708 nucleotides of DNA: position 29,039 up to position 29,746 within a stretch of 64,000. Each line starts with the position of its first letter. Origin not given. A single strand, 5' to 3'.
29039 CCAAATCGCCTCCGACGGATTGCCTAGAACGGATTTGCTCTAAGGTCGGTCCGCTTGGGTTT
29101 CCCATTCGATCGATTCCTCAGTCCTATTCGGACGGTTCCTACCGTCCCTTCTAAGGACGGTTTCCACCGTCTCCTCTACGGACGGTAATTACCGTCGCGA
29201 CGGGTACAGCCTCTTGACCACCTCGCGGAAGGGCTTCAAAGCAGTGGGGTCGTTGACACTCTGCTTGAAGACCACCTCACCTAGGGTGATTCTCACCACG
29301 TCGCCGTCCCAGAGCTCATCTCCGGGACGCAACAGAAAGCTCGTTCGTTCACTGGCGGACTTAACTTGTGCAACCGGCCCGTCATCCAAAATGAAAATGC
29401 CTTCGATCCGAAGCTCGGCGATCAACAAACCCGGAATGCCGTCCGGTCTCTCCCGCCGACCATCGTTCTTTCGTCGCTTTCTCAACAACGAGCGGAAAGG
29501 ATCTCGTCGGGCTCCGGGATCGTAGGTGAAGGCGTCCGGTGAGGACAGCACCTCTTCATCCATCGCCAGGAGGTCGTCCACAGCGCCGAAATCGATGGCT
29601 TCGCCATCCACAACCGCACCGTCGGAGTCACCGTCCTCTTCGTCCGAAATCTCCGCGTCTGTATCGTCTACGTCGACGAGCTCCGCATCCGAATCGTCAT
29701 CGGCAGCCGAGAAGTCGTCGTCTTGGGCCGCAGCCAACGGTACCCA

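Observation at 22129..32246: pilMNOPQ operon continues into three secreted Ig-like lipoproteins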

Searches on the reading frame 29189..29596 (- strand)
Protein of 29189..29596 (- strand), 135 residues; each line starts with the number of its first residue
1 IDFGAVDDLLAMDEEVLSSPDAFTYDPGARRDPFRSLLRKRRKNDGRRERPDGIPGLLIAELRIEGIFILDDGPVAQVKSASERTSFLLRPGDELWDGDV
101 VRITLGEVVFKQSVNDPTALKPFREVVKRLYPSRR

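Call 60: search_solved_structures(query=A3, max_evalue=1)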
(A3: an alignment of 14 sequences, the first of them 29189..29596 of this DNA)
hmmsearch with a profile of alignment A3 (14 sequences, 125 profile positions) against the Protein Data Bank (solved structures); distinct sequences matched with E-value up to 1: 7.
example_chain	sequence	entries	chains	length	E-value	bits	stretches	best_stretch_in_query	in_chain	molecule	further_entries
3jc8_Pa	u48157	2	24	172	0.0011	22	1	15-104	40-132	PilP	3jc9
2y4x_A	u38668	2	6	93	0.024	17.7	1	47-110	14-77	PILP PROTEIN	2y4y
2lc4_A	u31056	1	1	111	0.033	17.2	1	47-110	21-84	PilP protein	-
9wcx_U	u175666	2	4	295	0.17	15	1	45-97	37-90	Cytochrome bc1 complex cytochrome c subunit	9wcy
8hcr_C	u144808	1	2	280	0.27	14.3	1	52-98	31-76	Cytochrome bc1 complex cytochrome c subunit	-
7e1v_O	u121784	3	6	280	0.27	14.3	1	52-98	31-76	Cytochrome bc1 complex cytochrome c subunit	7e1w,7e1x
6adq_C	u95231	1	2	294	0.86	12.7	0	45-97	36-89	Cytochrome bc1 complex cytochrome c subunit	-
